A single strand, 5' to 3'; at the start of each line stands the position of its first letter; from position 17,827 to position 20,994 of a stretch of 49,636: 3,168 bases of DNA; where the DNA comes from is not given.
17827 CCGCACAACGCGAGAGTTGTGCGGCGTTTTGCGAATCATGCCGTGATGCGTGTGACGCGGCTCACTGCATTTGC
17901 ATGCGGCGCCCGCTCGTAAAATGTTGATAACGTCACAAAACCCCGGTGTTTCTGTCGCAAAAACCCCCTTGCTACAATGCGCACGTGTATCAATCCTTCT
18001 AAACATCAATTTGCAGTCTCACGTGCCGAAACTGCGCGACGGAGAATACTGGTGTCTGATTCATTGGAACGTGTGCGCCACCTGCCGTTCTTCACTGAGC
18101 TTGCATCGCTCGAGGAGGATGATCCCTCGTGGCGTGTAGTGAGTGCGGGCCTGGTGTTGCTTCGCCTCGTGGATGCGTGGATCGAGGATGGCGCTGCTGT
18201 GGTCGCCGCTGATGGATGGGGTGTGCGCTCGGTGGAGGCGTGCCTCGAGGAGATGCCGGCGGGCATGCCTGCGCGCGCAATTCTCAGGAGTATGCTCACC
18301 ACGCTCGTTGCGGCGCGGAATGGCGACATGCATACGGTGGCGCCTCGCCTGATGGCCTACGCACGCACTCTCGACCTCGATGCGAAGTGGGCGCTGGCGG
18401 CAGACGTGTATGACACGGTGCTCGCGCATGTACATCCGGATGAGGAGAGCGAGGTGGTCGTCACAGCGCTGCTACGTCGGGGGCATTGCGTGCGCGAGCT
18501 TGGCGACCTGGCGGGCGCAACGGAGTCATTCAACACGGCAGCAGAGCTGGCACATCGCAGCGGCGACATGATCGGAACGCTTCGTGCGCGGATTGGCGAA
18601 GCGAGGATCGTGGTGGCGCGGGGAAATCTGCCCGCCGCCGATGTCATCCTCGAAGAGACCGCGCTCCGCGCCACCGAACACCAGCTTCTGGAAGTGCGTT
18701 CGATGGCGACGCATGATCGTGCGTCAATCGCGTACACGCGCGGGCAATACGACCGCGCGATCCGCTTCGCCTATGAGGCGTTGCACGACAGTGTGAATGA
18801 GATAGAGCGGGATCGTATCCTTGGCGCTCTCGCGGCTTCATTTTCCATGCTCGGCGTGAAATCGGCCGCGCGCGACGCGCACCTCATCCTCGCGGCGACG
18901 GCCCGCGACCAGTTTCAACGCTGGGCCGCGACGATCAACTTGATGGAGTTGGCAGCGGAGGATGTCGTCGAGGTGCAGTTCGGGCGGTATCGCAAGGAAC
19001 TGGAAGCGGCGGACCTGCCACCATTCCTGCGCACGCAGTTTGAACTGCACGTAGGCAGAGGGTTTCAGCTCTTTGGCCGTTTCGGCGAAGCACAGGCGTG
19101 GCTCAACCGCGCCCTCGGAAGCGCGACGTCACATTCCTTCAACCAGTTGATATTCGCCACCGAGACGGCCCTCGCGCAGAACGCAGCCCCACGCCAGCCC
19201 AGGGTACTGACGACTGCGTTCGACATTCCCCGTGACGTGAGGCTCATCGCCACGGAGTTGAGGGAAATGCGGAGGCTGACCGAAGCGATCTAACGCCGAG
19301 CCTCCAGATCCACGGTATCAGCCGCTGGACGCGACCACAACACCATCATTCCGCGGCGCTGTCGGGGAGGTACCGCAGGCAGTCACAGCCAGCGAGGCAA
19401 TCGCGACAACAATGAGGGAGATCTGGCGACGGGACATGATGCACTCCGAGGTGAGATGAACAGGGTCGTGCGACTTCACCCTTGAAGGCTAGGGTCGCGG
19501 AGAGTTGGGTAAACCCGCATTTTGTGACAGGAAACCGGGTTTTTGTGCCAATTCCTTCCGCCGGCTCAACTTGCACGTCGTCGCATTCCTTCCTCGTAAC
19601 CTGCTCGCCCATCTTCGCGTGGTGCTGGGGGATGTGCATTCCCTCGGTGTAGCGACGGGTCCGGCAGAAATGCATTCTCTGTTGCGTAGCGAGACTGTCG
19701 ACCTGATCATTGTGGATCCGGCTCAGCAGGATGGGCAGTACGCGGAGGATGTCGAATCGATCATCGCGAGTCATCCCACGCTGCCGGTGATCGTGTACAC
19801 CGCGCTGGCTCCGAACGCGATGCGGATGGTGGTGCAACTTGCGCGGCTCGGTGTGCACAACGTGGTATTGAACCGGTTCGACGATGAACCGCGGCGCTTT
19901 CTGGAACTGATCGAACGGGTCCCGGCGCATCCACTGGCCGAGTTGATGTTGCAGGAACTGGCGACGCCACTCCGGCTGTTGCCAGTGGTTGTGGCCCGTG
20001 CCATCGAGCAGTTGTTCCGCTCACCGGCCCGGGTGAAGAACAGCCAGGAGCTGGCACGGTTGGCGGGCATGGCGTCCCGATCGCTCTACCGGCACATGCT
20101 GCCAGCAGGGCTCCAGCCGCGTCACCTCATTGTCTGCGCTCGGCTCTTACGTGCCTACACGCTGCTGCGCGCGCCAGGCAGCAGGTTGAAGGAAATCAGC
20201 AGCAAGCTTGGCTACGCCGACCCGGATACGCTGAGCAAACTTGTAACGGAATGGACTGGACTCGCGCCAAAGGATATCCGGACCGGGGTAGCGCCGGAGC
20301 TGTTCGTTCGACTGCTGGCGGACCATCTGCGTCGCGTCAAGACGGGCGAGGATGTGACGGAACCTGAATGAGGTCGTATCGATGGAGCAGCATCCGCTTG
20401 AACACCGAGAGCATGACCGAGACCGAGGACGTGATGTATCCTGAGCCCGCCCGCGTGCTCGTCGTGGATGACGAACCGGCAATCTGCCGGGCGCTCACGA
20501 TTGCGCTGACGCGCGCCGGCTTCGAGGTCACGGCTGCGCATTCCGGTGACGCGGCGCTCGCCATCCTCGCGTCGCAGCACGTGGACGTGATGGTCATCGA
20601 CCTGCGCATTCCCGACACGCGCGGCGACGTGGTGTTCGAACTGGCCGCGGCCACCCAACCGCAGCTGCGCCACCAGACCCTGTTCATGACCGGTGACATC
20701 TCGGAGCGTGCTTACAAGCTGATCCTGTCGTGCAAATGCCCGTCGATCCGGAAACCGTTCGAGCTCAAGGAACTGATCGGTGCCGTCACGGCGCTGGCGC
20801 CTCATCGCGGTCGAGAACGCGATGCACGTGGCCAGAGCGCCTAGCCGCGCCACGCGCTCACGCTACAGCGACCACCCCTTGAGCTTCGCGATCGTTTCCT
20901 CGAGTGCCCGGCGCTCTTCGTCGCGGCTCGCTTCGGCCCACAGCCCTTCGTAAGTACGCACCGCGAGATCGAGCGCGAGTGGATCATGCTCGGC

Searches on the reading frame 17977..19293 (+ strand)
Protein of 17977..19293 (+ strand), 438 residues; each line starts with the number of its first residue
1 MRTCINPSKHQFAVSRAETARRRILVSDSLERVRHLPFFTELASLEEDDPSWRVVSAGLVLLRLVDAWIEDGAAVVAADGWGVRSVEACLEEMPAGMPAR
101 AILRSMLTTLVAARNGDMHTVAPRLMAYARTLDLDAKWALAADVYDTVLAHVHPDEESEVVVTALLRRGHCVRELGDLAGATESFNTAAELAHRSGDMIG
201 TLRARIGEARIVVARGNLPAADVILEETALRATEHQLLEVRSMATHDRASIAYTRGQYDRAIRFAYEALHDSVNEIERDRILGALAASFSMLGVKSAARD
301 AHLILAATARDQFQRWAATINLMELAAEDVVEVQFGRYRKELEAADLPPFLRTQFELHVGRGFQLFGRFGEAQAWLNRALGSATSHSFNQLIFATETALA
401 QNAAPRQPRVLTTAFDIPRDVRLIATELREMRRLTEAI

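Call 76: search_protein_families(library=pfam, proteins=[window:17977-19293:+], max_evalue=0.00001)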
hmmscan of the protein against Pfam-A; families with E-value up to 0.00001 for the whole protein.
window:17977-19293:+ (438 aa): 2 families
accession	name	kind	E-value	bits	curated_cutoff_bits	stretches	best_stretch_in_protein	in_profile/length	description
PF17874.7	TPR_MalT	-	2.1e-08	34.3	45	1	100-325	60-285/336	MalT-like TPR region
PF13424.12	TPR_12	-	1.2e-06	29.1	30.1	0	163-227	4-70/77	Tetratricopeptide repeat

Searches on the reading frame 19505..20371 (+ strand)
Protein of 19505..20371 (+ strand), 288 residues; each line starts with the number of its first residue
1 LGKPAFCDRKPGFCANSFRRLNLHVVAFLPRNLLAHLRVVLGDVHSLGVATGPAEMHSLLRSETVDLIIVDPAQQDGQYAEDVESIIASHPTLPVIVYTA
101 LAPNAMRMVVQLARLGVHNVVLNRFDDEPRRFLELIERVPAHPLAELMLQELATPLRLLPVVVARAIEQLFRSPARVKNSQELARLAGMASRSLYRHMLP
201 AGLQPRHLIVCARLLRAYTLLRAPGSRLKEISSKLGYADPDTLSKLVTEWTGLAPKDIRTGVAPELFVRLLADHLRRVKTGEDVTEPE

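Call 76: search_protein_families(library=pfam, proteins=[window:19505-20371:+], max_evalue=0.00001)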
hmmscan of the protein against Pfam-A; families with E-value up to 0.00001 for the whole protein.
window:19505-20371:+ (288 aa): 1 family
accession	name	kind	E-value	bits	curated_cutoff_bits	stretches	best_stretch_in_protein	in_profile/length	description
PF12833.13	HTH_18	-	3.6e-12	46.8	33.6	1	183-259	1-78/80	Helix-turn-helix domain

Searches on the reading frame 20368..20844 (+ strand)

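Call 76: search_protein_families(library=pfam, proteins=[window:20368-20844:+], max_evalue=0.00001)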
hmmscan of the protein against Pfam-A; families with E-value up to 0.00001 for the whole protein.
window:20368-20844:+ (158 aa): 2 families
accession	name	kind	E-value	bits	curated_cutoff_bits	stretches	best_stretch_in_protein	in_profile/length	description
PF00072.30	Response_reg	-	3.7e-15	56.5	30.2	1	30-140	1-110/111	Response regulator receiver domain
PF23198.2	PDE8A_N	-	6.8e-07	29.7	29.6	1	30-82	13-65/147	PDE8A-like, N-terminal domain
